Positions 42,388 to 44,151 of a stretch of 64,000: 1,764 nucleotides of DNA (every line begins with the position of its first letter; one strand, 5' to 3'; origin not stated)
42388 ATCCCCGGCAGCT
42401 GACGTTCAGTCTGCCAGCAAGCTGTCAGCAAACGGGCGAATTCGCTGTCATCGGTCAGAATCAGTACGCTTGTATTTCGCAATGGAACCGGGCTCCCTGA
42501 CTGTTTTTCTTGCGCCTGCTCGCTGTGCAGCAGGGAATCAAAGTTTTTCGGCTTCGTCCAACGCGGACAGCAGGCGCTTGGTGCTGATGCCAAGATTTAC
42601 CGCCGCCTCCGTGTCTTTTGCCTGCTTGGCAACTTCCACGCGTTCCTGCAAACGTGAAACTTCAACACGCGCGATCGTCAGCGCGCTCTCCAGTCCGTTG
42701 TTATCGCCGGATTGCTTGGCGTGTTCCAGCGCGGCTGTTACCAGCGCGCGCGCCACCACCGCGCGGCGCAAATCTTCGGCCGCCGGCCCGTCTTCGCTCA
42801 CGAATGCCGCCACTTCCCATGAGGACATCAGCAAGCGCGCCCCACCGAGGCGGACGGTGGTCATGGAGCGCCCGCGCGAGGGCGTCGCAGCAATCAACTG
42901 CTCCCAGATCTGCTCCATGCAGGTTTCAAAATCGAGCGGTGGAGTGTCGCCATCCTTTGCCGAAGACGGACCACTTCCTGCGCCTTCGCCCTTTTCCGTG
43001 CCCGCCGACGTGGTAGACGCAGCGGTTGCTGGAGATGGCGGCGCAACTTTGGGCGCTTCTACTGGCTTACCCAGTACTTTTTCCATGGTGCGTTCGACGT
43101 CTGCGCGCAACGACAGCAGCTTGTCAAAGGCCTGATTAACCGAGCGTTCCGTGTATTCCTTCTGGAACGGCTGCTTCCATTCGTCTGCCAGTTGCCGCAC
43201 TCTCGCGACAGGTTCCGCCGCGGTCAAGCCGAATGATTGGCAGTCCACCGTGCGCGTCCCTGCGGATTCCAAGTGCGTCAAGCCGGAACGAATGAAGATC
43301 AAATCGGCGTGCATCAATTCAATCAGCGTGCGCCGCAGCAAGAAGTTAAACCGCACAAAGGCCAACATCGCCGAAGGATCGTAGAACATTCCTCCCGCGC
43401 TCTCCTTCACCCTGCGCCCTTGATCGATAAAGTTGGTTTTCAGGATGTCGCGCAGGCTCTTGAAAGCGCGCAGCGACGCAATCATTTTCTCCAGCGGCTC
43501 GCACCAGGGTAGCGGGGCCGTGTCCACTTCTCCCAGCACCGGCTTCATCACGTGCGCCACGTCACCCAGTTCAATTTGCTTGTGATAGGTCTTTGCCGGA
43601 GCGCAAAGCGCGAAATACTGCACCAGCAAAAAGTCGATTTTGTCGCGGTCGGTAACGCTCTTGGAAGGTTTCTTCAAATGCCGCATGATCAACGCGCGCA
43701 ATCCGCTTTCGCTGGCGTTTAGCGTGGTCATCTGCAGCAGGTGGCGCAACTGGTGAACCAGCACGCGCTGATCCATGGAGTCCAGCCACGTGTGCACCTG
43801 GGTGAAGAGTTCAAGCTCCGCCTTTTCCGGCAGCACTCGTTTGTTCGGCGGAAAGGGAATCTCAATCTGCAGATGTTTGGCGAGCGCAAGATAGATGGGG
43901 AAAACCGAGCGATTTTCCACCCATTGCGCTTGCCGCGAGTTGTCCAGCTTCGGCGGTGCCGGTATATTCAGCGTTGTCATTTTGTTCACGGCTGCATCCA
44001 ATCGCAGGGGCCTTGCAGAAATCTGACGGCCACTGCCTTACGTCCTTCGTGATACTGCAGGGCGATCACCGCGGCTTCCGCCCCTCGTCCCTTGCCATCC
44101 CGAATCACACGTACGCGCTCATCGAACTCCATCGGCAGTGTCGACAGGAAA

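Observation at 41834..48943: Recurrent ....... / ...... half-site clusters upstream of three sigma-54-like elements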

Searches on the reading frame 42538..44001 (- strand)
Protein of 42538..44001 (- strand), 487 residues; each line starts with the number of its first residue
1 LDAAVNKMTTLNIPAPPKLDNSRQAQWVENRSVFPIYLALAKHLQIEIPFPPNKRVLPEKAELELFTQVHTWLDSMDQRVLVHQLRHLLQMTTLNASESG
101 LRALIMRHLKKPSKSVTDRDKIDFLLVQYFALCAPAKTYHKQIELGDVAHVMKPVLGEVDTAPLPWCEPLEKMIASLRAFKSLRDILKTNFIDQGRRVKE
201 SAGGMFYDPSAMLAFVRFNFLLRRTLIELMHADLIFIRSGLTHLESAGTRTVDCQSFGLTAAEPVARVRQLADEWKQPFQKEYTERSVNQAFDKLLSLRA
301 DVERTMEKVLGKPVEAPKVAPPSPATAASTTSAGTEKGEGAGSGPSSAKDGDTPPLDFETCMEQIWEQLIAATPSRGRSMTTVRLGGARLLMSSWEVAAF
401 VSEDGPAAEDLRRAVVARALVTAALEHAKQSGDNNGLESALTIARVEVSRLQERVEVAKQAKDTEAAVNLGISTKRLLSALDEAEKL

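Call 5: search_protein_families(library=pfam, proteins=[window:42538-44001:-], max_evalue=0.01)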
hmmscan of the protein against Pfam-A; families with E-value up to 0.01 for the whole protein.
window:42538-44001:- (487 aa): 0 families

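Call 7: find_homologous_proteins(query=window:42538-44001:-, max_evalue=0.00001)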
Query window:42538-44001:- (487 aa): 3975 proteins with E <= 0.00001 among 8000 candidates; the best 120 are listed.
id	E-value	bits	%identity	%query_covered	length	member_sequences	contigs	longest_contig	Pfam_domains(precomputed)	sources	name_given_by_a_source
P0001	0.0e+0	1066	100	99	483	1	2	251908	-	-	-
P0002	0.0e+0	1028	96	99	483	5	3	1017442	-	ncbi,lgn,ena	-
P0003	0.0e+0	1024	96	99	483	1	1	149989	-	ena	-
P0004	3.7e-297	1003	94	99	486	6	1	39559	-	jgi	-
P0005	1.6e-296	1001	94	99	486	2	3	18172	-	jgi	jgi:hypothetical protein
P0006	3.3e-295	997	96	96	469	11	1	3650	-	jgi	jgi:hypothetical protein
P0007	4.7e-294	993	93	99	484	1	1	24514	-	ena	-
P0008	1.3e-293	992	93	99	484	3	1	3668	-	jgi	-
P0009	1.5e-293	992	94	99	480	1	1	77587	-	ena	-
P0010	1.6e-293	991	94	99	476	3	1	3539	-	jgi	jgi:hypothetical protein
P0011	1.9e-293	991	94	99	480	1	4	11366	-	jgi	jgi:hypothetical protein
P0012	3.6e-293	990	94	99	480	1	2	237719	-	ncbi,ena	-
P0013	9.0e-293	989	93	99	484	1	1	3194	-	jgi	jgi:hypothetical protein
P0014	1.5e-292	988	93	99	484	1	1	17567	-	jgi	-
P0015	1.6e-292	988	93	99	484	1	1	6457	-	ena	-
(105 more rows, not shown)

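Call 8: find_related_loci(query=window:42538-44001:-, collection=genome_contigs, flank=10000)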
Query window:42538-44001:- (487 aa) in genome_contigs; peptide patterns used: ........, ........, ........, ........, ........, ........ (x = any residue, [..] = any of these).
308 stretches matched a pattern; 238 encode a relative of the query (tblastn E <= 1e-3); the best 80 are kept; 80 distinct loci.
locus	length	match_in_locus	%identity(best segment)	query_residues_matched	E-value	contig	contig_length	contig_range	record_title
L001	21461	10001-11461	96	1-487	0e+0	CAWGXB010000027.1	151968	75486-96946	MAG: Candidatus Acidoferrales bacterium isolate MFD04428.bin.1.17 genome assembly, contig: contig_41850, whole genome sh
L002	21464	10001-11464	93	1-487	0e+0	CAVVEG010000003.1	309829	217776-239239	MAG: uncultured Alphaproteobacteria bacterium isolate MFD01872.bin.2.219 genome assembly, contig: contig_115779, whole g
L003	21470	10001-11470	93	1-487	0e+0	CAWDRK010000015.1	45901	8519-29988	MAG: Candidatus Acidoferrales bacterium isolate MFD05377.bin.2.18 genome assembly, contig: contig_141942, whole genome s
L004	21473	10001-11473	92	1-487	0e+0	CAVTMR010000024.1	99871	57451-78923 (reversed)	MAG: Candidatus Acidoferrales bacterium isolate MFD06298.bin.1.108 genome assembly, contig: contig_90993, whole genome s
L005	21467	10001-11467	91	3-487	0e+0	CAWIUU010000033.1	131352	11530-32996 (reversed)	MAG: Candidatus Acidoferrales bacterium isolate MFD01872.bin.2.180 genome assembly, contig: contig_84255, whole genome s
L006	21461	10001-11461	96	1-487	0e+0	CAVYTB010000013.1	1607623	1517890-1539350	MAG: Candidatus Acidoferrales bacterium isolate MFD05521.bin.1.74 genome assembly, contig: contig_7220, whole genome sho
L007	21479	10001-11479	87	1-487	0e+0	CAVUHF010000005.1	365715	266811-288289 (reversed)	MAG: Candidatus Acidoferrales bacterium isolate MFD02134.bin.1.103 genome assembly, contig: contig_11767, whole genome s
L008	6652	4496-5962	80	2-487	0e+0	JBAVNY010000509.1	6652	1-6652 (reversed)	MAG: Candidatus Acidiferrum sp. isolate MFD00988_ilm_asm_bin7 k127_21390, whole genome shotgun sequence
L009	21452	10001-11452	80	2-487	0e+0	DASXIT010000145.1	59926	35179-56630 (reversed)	MAG TPA_asm: Candidatus Acidoferrum sp. isolate SMAG_U5228 k141_2158255, whole genome shotgun sequence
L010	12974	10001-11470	80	2-487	0e+0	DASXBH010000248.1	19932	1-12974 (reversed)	MAG TPA_asm: Candidatus Acidoferrum sp. isolate SMAG_U5028 k141_861008, whole genome shotgun sequence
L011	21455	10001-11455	79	2-487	0e+0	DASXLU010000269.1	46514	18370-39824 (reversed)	MAG TPA_asm: Candidatus Acidoferrum sp. isolate SMAG_U5310 k141_843716, whole genome shotgun sequence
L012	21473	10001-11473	79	2-487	0e+0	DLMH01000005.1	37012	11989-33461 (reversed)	MAG TPA_asm: Candidatus Acidiferrum typicum isolate UBA7541 UBA7541_contig_2118, whole genome shotgun sequence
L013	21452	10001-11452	79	2-487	0e+0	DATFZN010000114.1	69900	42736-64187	MAG TPA_asm: Candidatus Acidoferrum sp. isolate SMAG_U9570 k141_1095383, whole genome shotgun sequence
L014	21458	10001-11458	78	2-487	0e+0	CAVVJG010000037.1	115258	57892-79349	MAG: Candidatus Acidoferrales bacterium isolate MFD02134.bin.1.245 genome assembly, contig: contig_66901, whole genome s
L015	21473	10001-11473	77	2-487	0e+0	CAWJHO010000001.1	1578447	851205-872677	MAG: uncultured Acidobacteriota bacterium isolate MFD03323.bin.1.136 genome assembly, contig: contig_12478, whole genome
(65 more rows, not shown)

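Call 19: search_protein_families(library=ncbifam, proteins=[window:42538-44001:-], max_evalue=0.001)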
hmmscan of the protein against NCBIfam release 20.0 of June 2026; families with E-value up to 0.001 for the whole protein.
window:42538-44001:- (487 aa): 0 families

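Call 32: search_protein_representatives(protein=window:42538-44001:-)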
Query: 487 residues. Proteins with E-value up to 0.001 (for the whole library): 578; up to 1e-10: 438; up to 1e-30: 235. The best 150 are listed.
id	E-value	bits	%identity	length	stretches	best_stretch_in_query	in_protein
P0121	1.4e-214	729.5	72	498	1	7-487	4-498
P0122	2.0e-149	514.8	69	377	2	240-487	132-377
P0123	8.0e-130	450.2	52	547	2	24-326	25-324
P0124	2.8e-123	428.6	49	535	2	8-335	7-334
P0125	3.6e-122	425.0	45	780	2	24-429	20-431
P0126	1.9e-121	422.6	47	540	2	18-325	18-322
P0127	3.3e-121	421.8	48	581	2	20-328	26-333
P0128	7.3e-121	420.7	47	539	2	20-346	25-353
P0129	4.5e-120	418.0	64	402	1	22-319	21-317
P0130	1.4e-119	416.4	82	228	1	8-234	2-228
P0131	1.6e-116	406.4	81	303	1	8-239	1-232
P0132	2.7e-115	402.3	48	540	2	24-314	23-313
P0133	1.3e-112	393.5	46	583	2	24-307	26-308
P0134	2.9e-108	379.1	47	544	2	24-308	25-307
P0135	2.8e-106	372.6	51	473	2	66-316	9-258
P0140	2.4e-94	333.3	40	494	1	24-487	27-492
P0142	1.3e-90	320.9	41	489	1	24-487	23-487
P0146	6.8e-86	305.4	43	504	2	24-327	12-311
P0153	9.5e-80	285.1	38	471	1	24-486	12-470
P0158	2.8e-78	280.3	39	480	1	23-487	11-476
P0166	1.6e-74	268.0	39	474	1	23-487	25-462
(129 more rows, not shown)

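Call 35: find_related_loci(query=A1, collection=metagenome_contigs, flank=10000)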
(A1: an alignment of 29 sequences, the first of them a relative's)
Query A1 (489 aa) in metagenome_contigs; peptide patterns used: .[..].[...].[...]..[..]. (x = any residue, [..] = any of these).
600 stretches matched a pattern (row limit reached: there are more); 578 encode a relative of the query (tblastn E <= 1e-3); the best 80 are kept; 80 distinct loci.
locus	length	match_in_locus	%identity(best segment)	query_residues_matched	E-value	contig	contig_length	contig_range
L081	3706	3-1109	81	111-489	0e+0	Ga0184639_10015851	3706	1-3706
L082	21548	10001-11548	46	19-486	1e-134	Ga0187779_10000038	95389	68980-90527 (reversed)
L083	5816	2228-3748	44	16-488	2e-126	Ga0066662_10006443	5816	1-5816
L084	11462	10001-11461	45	18-484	5e-124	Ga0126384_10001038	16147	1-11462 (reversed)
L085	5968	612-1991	45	18-487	2e-123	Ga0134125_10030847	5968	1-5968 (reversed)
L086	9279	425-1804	43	18-487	9e-114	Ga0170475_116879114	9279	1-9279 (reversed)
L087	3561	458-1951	43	18-488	3e-110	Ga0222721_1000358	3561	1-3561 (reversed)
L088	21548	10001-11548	41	16-489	2e-107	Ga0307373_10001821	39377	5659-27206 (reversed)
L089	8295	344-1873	40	14-487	3e-105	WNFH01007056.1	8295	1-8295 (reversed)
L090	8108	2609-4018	41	24-487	2e-104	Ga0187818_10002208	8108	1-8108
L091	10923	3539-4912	41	25-487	3e-104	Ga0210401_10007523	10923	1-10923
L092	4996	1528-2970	40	8-487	2e-104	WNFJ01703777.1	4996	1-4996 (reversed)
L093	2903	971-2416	39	14-487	8e-107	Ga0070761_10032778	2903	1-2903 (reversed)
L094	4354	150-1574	41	21-487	6e-104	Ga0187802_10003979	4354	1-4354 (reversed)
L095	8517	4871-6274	40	24-487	4e-103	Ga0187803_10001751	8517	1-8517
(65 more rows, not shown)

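Call 39: list_cluster_members(proteins=[P0123, P0124, P0126, P0128, P0140, P0142, P0146, P0153, P0158, P0166])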
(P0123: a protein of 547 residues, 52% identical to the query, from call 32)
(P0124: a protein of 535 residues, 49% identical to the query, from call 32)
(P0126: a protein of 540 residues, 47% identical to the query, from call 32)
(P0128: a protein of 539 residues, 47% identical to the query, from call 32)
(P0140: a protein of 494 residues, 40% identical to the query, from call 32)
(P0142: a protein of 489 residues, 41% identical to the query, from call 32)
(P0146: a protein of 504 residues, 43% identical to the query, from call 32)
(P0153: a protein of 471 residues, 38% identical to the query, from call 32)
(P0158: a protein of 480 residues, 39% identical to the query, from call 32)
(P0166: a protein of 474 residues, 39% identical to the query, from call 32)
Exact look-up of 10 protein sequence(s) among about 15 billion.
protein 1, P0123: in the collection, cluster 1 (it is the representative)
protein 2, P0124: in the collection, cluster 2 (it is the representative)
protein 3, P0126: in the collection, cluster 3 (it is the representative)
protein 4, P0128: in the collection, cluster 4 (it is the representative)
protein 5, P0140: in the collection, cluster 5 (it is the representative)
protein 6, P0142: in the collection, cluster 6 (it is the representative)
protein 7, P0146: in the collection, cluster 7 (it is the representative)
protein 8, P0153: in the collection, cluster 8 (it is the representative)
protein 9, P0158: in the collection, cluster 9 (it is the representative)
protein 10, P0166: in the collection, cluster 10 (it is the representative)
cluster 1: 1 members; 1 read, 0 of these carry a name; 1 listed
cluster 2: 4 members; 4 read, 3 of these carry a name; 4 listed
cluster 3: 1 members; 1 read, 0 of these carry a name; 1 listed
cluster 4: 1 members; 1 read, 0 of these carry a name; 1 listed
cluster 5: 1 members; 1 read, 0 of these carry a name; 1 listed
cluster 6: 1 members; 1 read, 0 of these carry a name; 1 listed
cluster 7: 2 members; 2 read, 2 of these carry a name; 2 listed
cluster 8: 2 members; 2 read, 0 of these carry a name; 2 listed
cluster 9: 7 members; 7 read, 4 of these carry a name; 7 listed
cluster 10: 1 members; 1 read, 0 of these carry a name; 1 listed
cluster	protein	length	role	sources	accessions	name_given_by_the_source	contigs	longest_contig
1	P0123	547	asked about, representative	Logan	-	-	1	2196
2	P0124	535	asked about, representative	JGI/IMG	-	hypothetical protein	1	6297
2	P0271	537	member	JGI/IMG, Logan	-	hypothetical protein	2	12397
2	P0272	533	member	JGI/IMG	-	hypothetical protein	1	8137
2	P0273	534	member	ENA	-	-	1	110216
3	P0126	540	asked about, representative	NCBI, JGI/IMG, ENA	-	-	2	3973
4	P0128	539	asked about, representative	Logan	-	-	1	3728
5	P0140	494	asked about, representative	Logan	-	-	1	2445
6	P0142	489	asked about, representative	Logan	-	-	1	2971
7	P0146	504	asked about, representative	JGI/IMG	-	hypothetical protein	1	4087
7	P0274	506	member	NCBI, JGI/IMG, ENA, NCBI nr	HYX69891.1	MAG TPA: hypothetical protein VE825_12205 [Terriglobales bacterium] | hypothetical protein | hypothetical protein [Terriglobales bacterium]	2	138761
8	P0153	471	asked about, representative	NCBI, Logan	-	-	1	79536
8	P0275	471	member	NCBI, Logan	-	-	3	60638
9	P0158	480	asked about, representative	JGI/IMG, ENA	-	hypothetical protein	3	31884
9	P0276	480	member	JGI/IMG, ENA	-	hypothetical protein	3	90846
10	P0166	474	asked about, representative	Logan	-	-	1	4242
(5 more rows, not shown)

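Call 51: predict_structure(alignment_id=A2)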
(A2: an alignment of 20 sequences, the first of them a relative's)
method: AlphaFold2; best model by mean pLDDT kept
length: 483 residues; sequences in the alignment: 20
mean_pLDDT: 62.2   pTM: 0.44
mean pLDDT of the five models: 62.2, 58.9, 58.8, 55.7, 53.9
residues with pLDDT >= 90: 3; 70-90: 226; 50-70: 106; < 50: 148
segments of 3 or more residues with pLDDT < 50: 1-85, 87-92, 275-278, 309-350, 368-374, 398-400
pLDDT, mean of each block of 10 residues (from residue 1): 30 31 26 35 39 37 40 36 43 60 75 69 75 63 84 81 74 65 66 73 83 78 66 71 80 72 78 53 66 80 67 29 23 25 34 64 55 57 75 59 76 86 80 81 88 82 82 89 82
secondary structure, 60 per line:
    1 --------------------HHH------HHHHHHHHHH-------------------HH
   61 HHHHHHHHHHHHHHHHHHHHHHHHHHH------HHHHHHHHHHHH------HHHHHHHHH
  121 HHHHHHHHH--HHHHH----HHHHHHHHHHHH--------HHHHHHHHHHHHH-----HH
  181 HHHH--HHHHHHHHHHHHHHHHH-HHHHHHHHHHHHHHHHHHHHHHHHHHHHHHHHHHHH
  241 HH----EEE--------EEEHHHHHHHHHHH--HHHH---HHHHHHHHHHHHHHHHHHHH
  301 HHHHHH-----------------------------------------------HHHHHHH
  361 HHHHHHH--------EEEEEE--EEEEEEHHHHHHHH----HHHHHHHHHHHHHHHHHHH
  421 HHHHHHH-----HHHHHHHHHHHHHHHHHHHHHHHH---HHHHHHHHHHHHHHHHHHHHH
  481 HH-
elements in order: H30-39 H59-87 H94-105 H112-129 H132-136 H141-152 H161-173 H179-184 H187-203 H205-242 E247-249 E258-260 H261-271 H274-277 H281-306 H354-367 E376-381 E384-389 H390-397 H402-427 H433-456 H460-482

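Call 53: fold_search(model_id=the predicted structure, library=pdb)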
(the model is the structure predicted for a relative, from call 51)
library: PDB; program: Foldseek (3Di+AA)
matches with E <= 10: 261; with E <= 0.001: 0
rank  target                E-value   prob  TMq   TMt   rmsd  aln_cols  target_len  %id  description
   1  9mg8_A                7.3e-02  0.21  0.11  0.13  24.9       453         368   11  Crystal Structure of b-iTHR-110 (released 2025-12-17)
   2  6nr7                  8.6e-02  0.18  0.11  0.07  27.9       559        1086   11  Rerefinement of chicken vinculin (released 2020-01-29)
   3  6j6f_A                1.5e-01  0.41  0.16  0.22  23.7       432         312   10  Ligand binding domain 1 and 2 of Talaromyces marneffei Mp1 protein (released 2019-03-06)
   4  6qb5_C                2.8e-01  0.20  0.12  0.17  21.9       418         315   10  Crystal structure of the N-terminal region of human cohesin subunit STAG1 (released 2019-02-06)
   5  9dze_K                2.8e-01  0.18  0.11  0.16  23.5       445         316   10  Computationally Designed Bifaceted Protein Nanomaterial pD5-14 (released 2024-10-30)
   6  8fbj                  3.5e-01  0.47  0.17  0.25  25.1       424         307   13  Improving the secretion of designed protein assemblies through negative design of cryptic transmembrane domains (released 2023-03-22)
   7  6j6f_B                3.5e-01  0.25  0.15  0.21  24.0       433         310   11  Ligand binding domain 1 and 2 of Talaromyces marneffei Mp1 protein (released 2019-03-06)
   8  6rrc_C                3.8e-01  0.14  0.12  0.15  22.8       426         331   12  Crystal structure of the N-terminal region of human cohesin subunit STAG1 in complex with RAD21 peptide (released 2019-06-19)
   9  6rrc_A                4.2e-01  0.16  0.14  0.17  22.8       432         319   11  Crystal structure of the N-terminal region of human cohesin subunit STAG1 in complex with RAD21 peptide (released 2019-06-19)
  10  9mg8_B                4.5e-01  0.10  0.11  0.12  25.8       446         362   12  Crystal Structure of b-iTHR-110 (released 2025-12-17)
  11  7rdr_A                8.6e-01  0.16  0.16  0.17  22.9       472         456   12  Circular tandem repeat protein with novel repeat topology and enhanced subunit contact surfaces (released 2021-09-01)
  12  2nxx_F                9.3e-01  0.13  0.13  0.20  17.0       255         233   14  Crystal Structure of the Ligand-Binding Domains of the T.castaneum (Coleoptera) Heterodimer EcrUSP Bound to Ponasteron (released 2007-10-02)
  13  6gys_J                1.1e+00  0.07  0.12  0.11  21.6       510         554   10  Cryo-EM structure of the CBF3-CEN3 complex of the budding yeast kinetochore (released 2018-12-05)
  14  1w3b_A                1.1e+00  0.06  0.09  0.10  20.7       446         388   12  The superhelical TPR domain of O-linked GlcNAc transferase reveals structural similarities to importin alpha. (released 2004-09-09)
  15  8e12_C                1.2e+00  0.99  0.14  0.40   2.5        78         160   22  Homotrimeric variant of tcTRP9, BGL14 (released 2023-04-12)
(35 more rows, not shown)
